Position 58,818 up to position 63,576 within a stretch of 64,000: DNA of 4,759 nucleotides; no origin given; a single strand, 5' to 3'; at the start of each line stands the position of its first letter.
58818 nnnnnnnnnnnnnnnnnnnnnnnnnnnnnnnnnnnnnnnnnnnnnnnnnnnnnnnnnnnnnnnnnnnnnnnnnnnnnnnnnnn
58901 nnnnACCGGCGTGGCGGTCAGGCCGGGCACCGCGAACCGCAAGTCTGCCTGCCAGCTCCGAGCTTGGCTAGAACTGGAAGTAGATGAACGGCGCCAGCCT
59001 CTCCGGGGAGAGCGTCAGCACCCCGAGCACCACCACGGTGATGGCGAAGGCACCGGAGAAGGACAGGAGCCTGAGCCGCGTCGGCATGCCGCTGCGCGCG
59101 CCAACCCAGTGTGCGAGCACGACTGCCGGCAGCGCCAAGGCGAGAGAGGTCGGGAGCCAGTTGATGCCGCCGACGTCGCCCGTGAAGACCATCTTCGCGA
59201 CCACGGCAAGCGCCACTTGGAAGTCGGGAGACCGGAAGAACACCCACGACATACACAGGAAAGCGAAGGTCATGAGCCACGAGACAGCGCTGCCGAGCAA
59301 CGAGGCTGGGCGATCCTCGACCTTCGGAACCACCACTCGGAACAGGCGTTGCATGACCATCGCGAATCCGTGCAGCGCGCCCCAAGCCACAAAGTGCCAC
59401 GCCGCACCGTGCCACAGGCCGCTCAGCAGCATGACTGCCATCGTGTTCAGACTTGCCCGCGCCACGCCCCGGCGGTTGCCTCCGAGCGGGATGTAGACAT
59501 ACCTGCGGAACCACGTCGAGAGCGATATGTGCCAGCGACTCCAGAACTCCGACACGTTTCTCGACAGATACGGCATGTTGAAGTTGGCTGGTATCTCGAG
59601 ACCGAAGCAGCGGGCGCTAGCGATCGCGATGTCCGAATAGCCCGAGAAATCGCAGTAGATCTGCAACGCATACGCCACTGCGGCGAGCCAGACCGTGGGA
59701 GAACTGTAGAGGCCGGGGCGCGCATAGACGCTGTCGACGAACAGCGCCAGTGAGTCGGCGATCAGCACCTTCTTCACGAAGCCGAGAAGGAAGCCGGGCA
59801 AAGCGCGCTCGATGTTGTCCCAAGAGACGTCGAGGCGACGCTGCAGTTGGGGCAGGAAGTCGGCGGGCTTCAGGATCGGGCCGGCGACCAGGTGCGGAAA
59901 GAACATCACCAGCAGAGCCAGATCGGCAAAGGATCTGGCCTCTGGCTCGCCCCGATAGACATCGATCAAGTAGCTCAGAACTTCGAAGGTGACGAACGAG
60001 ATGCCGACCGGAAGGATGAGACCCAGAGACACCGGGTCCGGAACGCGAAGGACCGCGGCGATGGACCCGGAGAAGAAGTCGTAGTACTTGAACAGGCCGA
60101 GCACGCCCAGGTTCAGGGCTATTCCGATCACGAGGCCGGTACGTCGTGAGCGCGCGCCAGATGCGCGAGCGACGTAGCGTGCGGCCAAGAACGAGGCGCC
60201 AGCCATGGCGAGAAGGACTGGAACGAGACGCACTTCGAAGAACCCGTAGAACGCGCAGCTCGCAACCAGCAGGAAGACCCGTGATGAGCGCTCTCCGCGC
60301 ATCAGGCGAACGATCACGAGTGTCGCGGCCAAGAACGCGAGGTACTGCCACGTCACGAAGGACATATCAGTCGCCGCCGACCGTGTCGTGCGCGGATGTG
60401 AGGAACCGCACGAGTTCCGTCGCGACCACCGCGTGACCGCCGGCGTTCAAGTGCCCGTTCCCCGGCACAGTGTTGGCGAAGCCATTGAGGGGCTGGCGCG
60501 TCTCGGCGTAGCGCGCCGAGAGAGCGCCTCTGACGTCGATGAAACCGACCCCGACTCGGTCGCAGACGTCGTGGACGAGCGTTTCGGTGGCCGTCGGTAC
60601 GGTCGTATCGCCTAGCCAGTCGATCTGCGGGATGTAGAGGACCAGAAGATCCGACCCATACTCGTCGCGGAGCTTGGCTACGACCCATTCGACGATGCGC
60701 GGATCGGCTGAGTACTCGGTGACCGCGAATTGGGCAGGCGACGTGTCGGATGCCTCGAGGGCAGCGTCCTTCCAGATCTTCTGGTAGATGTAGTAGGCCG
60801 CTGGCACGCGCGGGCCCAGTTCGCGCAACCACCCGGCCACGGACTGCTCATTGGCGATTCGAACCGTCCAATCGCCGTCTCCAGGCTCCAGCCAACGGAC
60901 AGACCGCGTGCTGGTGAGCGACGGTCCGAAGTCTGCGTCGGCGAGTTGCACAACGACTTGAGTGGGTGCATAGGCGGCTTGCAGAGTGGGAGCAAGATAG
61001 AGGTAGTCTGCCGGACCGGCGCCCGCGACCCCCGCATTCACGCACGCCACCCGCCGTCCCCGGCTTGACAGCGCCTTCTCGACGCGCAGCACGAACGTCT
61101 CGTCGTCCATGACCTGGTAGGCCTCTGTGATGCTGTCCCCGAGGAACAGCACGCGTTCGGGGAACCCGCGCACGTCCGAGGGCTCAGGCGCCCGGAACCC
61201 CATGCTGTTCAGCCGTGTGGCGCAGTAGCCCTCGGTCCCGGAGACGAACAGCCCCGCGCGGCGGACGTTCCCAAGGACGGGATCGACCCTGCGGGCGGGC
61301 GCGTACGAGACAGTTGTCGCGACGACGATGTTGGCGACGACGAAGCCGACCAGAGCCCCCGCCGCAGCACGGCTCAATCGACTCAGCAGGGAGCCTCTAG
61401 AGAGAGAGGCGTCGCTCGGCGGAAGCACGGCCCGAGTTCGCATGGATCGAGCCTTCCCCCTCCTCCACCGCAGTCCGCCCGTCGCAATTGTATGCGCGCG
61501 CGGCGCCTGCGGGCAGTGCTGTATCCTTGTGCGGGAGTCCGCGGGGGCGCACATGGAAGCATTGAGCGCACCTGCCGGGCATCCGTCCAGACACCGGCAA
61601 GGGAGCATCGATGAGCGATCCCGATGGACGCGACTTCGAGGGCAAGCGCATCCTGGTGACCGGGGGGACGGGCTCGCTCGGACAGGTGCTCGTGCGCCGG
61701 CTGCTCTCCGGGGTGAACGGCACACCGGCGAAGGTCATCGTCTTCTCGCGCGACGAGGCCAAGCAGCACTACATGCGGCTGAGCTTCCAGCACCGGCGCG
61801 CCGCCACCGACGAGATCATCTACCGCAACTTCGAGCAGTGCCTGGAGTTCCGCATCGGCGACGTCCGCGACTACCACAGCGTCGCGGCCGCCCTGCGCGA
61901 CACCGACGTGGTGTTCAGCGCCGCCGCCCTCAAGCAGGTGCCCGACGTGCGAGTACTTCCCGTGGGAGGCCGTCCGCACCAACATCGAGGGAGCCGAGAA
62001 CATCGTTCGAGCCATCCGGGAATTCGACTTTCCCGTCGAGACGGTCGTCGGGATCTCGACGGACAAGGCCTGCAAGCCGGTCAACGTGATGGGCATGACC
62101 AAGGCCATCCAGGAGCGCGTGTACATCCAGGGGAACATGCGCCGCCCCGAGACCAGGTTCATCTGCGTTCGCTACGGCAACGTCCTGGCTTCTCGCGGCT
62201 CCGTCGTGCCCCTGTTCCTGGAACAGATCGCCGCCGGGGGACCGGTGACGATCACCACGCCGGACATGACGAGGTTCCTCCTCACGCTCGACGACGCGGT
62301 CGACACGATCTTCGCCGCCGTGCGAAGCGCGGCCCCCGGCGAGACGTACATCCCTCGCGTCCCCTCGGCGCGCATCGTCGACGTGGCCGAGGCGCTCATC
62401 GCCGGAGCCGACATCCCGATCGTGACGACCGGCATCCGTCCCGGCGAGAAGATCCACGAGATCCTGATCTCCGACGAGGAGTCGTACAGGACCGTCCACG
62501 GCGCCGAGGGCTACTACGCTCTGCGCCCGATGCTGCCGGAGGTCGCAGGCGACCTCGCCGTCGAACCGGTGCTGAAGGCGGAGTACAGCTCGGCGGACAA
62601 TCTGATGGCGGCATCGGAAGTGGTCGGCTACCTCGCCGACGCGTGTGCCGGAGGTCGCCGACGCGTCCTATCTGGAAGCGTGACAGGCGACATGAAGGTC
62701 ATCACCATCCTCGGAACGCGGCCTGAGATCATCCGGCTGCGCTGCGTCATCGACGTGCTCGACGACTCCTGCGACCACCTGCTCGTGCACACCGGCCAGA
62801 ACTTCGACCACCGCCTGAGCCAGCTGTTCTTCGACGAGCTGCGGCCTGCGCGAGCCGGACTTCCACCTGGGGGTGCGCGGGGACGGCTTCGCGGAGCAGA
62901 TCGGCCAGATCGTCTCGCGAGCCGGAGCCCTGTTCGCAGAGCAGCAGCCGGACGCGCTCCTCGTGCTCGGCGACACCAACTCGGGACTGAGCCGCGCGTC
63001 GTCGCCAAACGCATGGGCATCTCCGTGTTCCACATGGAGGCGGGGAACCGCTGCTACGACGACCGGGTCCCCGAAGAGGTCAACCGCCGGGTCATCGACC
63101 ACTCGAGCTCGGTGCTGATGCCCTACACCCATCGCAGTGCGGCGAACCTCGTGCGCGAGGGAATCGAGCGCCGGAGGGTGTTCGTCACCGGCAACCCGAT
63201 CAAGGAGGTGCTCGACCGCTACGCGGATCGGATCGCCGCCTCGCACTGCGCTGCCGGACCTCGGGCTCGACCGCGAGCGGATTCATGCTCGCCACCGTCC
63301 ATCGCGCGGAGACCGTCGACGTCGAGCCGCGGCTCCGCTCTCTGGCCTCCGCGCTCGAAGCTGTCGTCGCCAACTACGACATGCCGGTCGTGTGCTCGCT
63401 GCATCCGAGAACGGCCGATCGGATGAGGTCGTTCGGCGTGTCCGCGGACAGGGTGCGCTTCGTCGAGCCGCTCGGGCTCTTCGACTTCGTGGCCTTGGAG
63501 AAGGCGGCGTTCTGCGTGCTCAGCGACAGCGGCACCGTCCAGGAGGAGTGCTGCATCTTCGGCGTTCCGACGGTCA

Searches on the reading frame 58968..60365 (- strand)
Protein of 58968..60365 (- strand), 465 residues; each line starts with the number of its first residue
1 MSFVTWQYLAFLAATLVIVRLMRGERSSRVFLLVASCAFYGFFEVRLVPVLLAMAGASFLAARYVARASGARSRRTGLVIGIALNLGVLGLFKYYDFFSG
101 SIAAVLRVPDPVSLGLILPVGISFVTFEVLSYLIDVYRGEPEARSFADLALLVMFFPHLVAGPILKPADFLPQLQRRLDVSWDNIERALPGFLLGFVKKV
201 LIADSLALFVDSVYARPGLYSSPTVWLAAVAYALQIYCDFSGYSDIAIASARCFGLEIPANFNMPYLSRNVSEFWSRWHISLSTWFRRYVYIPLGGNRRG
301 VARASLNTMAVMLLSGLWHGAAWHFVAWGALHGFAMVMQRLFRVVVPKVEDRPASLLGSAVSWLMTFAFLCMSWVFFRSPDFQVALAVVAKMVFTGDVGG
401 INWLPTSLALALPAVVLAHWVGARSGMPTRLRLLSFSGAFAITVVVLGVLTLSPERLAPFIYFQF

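Call 64: search_protein_families(library=pfam, proteins=[window:58968-60365:-], max_evalue=0.001)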
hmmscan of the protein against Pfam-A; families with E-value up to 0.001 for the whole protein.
window:58968-60365:- (465 aa): 2 families
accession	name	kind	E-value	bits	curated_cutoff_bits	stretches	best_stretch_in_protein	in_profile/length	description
PF03062.24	MBOAT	-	2.7e-32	112.8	27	1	137-371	72-326/337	MBOAT, membrane-bound O-acyltransferase family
PF13813.11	MBOAT_2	-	0.00037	21.2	25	1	259-324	2-69/85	Membrane bound O-acyl transferase family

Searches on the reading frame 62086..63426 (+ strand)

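Call 64: search_protein_families(library=pfam, proteins=[window:62086-63426:+], max_evalue=0.001)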
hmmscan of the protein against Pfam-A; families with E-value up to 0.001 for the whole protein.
window:62086-63426:+ (446 aa): 2 families
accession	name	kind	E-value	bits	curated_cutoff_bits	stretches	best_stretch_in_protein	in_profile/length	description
PF02719.21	Polysacc_synt_2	-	6.3e-44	150.8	20.2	1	1-138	137-284/293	Polysaccharide biosynthesis protein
PF02350.25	Epimerase_2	-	6.8e-25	88.1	30.6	1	306-386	86-168/347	UDP-N-acetylglucosamine 2-epimerase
